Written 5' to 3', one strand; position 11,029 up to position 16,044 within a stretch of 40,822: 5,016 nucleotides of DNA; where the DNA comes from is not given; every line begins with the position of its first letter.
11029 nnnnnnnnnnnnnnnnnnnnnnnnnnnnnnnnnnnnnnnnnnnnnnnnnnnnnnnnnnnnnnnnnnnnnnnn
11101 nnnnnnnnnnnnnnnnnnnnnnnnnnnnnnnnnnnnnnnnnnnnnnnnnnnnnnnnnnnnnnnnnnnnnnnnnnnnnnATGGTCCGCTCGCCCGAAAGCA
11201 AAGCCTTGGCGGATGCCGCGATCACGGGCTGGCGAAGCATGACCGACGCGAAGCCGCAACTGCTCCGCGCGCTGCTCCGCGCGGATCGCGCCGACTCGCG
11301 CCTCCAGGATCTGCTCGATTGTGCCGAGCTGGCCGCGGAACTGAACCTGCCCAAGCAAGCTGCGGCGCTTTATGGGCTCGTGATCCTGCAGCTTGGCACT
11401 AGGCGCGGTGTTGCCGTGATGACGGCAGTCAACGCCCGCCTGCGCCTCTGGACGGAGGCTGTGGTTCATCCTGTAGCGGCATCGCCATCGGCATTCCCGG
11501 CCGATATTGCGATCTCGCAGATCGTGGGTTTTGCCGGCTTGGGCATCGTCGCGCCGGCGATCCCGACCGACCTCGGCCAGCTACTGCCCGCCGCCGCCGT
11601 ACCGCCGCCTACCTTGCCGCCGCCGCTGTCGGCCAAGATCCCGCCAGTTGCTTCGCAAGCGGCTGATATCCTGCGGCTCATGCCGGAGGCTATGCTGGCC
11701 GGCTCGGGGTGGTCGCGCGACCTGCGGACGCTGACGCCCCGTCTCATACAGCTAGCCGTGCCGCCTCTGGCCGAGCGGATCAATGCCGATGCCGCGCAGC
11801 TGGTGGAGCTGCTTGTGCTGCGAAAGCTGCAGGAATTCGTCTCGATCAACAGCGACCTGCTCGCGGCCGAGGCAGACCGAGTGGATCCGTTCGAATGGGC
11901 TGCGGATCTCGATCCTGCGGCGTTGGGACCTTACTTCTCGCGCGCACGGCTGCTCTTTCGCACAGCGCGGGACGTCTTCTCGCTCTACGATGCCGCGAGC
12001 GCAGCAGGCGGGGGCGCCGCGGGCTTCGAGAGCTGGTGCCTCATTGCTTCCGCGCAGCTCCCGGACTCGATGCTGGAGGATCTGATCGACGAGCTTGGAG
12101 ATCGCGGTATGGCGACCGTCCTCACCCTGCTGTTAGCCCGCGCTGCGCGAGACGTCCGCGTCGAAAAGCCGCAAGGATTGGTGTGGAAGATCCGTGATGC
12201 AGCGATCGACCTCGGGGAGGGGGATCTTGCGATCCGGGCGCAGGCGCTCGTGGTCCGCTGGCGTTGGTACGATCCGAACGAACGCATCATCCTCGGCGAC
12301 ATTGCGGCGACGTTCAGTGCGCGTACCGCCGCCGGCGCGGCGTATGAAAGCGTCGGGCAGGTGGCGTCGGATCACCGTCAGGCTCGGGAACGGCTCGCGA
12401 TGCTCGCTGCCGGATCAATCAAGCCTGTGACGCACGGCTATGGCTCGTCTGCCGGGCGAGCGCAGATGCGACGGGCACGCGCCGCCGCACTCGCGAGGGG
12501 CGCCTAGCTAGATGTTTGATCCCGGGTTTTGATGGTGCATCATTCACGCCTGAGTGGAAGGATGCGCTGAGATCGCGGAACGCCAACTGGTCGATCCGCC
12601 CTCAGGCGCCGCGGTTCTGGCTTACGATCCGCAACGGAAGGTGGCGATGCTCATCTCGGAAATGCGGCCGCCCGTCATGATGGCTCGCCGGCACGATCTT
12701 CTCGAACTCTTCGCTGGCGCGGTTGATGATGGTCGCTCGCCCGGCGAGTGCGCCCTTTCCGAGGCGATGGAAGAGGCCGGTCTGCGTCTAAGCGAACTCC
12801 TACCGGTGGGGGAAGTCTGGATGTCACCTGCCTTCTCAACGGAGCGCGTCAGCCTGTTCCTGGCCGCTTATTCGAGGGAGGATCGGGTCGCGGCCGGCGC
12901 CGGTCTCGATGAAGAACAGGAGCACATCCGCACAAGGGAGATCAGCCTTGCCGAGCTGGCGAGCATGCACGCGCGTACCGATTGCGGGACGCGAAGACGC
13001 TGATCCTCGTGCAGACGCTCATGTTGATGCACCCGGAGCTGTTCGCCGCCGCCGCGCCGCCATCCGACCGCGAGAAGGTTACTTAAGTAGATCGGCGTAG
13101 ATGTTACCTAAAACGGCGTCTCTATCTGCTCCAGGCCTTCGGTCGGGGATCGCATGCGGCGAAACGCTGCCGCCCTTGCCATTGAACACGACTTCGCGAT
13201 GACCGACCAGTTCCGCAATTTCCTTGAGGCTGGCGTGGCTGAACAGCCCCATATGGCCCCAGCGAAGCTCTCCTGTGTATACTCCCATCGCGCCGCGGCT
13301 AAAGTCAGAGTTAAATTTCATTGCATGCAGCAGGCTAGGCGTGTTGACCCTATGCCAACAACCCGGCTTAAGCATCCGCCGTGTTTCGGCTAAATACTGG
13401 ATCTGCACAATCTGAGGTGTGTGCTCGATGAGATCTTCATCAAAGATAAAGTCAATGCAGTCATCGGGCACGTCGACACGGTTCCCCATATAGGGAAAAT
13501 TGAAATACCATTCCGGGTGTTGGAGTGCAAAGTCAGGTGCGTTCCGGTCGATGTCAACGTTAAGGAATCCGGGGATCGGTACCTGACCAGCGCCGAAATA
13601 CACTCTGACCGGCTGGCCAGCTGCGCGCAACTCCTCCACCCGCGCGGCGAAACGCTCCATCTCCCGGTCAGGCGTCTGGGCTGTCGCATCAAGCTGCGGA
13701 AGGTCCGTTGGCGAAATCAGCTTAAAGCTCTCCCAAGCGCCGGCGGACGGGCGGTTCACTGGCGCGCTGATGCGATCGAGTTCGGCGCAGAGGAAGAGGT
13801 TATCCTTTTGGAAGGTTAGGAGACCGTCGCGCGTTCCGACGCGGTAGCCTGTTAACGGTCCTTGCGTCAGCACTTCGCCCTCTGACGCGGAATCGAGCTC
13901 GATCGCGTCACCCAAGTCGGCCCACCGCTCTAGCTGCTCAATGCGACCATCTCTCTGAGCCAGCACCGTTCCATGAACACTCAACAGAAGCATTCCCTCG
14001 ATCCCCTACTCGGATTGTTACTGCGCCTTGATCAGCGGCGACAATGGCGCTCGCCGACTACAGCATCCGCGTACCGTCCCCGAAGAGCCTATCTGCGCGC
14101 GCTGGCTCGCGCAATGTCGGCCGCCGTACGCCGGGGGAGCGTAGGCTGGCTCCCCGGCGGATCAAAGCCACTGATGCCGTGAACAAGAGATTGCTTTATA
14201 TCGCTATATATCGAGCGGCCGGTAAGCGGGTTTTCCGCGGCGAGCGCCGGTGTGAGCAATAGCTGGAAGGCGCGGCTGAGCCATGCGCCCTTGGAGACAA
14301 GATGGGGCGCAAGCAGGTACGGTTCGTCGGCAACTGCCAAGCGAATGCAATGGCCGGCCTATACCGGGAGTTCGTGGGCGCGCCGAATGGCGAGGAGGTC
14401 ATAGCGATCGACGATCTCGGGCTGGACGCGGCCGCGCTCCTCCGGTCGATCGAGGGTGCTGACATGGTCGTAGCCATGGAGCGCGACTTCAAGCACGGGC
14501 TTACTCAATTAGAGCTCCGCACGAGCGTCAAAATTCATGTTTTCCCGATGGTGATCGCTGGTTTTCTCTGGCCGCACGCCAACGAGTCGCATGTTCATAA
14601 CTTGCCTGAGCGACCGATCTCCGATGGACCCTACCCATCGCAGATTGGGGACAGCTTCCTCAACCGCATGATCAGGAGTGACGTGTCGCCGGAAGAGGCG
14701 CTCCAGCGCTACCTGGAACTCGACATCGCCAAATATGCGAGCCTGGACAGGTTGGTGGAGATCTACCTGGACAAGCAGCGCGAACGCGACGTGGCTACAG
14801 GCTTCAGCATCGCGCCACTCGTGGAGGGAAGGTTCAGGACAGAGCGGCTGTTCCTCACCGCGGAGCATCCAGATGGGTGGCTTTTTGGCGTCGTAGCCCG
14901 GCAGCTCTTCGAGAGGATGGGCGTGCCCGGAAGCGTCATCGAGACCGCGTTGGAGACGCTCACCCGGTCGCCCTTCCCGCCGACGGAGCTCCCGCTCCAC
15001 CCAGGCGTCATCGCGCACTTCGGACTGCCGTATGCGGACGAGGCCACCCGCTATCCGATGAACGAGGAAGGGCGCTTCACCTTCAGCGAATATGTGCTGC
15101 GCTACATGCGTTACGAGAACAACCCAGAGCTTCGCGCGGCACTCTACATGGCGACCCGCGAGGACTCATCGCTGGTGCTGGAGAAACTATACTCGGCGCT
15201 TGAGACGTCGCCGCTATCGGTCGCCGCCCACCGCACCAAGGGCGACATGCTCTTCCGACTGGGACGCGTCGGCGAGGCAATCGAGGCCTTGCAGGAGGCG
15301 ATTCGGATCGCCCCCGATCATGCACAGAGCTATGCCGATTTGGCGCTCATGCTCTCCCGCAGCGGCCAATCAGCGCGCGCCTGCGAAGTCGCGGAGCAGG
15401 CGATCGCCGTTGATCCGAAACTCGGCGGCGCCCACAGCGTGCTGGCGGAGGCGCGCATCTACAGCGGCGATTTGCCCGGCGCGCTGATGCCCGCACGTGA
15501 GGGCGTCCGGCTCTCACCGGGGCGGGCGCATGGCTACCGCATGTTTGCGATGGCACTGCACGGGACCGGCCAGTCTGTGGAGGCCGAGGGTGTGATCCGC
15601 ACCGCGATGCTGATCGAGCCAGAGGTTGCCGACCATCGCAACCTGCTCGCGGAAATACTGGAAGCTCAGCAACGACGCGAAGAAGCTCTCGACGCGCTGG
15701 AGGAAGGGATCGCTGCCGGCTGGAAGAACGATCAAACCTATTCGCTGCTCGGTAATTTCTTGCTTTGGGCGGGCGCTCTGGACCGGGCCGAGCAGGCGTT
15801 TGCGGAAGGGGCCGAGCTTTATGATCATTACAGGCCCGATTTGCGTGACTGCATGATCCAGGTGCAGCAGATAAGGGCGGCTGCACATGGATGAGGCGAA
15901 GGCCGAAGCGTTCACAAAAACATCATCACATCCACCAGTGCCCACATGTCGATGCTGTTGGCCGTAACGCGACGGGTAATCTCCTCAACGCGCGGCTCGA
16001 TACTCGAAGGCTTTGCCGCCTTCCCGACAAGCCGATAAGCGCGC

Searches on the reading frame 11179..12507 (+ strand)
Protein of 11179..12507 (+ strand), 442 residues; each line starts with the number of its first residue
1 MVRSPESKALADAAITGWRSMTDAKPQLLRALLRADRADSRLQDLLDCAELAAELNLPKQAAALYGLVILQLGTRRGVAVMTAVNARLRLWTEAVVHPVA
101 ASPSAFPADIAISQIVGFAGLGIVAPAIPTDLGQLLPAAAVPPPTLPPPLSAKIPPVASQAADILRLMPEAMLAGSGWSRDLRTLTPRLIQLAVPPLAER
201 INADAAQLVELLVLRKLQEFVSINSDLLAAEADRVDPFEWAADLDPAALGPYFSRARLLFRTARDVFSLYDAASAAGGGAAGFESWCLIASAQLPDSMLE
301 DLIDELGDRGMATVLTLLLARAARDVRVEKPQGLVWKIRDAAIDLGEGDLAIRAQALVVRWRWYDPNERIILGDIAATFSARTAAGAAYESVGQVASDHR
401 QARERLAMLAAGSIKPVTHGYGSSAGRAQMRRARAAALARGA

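Call 6: search_protein_families(library=pfam, proteins=[window:11179-12507:+], max_evalue=0.001)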
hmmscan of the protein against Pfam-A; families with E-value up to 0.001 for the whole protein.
window:11179-12507:+ (442 aa): 0 families

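Call 10: search_protein_families(library=ncbifam, proteins=[window:11179-12507:+], max_evalue=0.001)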
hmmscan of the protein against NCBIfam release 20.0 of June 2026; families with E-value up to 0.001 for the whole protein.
window:11179-12507:+ (442 aa): 0 families

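Call 72: search_protein_families(library=pfam, proteins=[window:11179-12507:+], max_evalue=1)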
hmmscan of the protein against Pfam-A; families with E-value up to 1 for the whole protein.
window:11179-12507:+ (442 aa): 0 families

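Call 73: search_solved_structures(query=window:11179-12507:+, max_evalue=1)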
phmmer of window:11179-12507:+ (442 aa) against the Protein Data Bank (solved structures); distinct sequences matched with E-value up to 1: 0.

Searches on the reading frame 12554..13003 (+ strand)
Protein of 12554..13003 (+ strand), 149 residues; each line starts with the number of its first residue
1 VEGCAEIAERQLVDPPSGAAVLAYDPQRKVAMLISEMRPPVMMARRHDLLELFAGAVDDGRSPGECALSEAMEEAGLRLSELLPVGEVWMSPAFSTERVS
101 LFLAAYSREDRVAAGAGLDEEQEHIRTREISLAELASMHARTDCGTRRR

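Call 6: search_protein_families(library=pfam, proteins=[window:12554-13003:+], max_evalue=0.001)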
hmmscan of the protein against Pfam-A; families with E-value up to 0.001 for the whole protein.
window:12554-13003:+ (149 aa): 1 family
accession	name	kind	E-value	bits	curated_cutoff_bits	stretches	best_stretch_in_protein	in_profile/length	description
PF00293.34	NUDIX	-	1.5e-08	35.1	21.1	1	27-135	3-118/134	NUDIX domain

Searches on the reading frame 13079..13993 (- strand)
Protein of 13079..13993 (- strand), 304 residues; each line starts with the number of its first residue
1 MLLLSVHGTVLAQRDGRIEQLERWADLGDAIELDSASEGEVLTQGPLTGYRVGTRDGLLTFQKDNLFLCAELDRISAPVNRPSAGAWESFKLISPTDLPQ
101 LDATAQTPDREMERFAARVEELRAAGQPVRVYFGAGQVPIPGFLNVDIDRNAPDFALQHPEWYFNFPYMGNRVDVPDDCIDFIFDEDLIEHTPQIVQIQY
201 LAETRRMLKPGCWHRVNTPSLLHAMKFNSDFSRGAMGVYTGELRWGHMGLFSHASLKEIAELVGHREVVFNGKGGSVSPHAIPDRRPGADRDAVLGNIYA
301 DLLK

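Call 6: search_protein_families(library=pfam, proteins=[window:13079-13993:-], max_evalue=0.001)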
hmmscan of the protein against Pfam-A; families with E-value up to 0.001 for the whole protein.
window:13079-13993:- (304 aa): 0 families

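Call 10: search_protein_families(library=ncbifam, proteins=[window:13079-13993:-], max_evalue=0.001)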
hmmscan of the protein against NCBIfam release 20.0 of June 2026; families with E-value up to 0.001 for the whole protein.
window:13079-13993:- (304 aa): 0 families

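Call 72: search_protein_families(library=pfam, proteins=[window:13079-13993:-], max_evalue=1)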
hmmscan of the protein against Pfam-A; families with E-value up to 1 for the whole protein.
window:13079-13993:- (304 aa): 2 families
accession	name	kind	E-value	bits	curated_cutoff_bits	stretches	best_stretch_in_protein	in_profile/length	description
PF13489.12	Methyltransf_23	-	0.031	14.4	27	1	171-264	73-158/164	Methyltransferase domain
PF08241.18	Methyltransf_11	-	0.092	13.8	21.2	1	172-212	53-91/95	Methyltransferase domain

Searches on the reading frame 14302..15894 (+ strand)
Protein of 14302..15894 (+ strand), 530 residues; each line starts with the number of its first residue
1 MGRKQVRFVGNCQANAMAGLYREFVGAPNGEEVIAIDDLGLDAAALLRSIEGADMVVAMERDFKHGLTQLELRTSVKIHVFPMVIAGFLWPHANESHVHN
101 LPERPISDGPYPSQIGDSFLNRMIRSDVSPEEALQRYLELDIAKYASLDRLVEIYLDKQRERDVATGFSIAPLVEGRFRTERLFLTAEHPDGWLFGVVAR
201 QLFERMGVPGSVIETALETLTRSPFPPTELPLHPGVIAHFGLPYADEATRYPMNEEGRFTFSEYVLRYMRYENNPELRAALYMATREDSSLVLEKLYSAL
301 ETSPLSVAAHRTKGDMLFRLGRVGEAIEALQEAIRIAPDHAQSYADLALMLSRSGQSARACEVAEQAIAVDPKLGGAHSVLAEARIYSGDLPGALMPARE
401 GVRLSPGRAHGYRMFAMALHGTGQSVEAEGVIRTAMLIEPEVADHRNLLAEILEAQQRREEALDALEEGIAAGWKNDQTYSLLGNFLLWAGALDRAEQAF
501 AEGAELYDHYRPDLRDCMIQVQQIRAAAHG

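Call 6: search_protein_families(library=pfam, proteins=[window:14302-15894:+], max_evalue=0.001)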
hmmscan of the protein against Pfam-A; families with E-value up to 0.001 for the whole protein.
window:14302-15894:+ (530 aa): 17 families
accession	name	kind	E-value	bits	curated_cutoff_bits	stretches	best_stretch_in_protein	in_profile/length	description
PF07719.23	TPR_2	-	3.5e-15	55.2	27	1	308-340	2-34/34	Tetratricopeptide repeat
PF13431.12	TPR_17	-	1.9e-14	53.1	24.4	1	330-361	2-33/34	Tetratricopeptide repeat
PF18588.6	WcbI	-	1.5e-13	51.3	29.2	1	9-210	5-204/205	Polysaccharide biosynthesis enzyme WcbI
PF14559.12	TPR_19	-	1.7e-11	44.7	25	0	294-347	12-64/68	Tetratricopeptide repeat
PF13424.12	TPR_12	-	3.7e-11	43.5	30.1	1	309-372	5-76/77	Tetratricopeptide repeat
PF13428.12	TPR_14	-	4.9e-11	42.6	23.5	1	308-348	2-42/44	Tetratricopeptide repeat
PF13432.12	TPR_16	-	5.9e-11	43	32.7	1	299-340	23-64/65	Tetratricopeptide repeat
PF13181.12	TPR_8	-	1.7e-10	40.6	25.7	0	313-340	7-34/34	Tetratricopeptide repeat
PF00515.34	TPR_1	-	4.7e-09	36.1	27.8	1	309-340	3-34/34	Tetratricopeptide repeat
PF13414.12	TPR_11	-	2.9e-07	30.5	26.8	1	314-352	1-39/42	TPR repeat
PF13374.12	TPR_10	-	3.5e-07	30.5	27.5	0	341-370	2-31/42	Tetratricopeptide repeat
PF12895.13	ANAPC3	-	3e-06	27.9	27.2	0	419-468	33-81/82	Anaphase-promoting complex, cyclosome, subunit 3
PF13371.12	TPR_9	-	2.1e-05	24.9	35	0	284-342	6-64/73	Tetratricopeptide repeat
PF23914.1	TPR_CcmH_CycH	-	6.1e-05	23.4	42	1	313-394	56-140/158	Cytochrome c-type biogenesis protein H TPR domain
PF09976.15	TPR_21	-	6.5e-05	23.2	25.5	0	449-505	119-174/193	Tetratricopeptide repeat-like domain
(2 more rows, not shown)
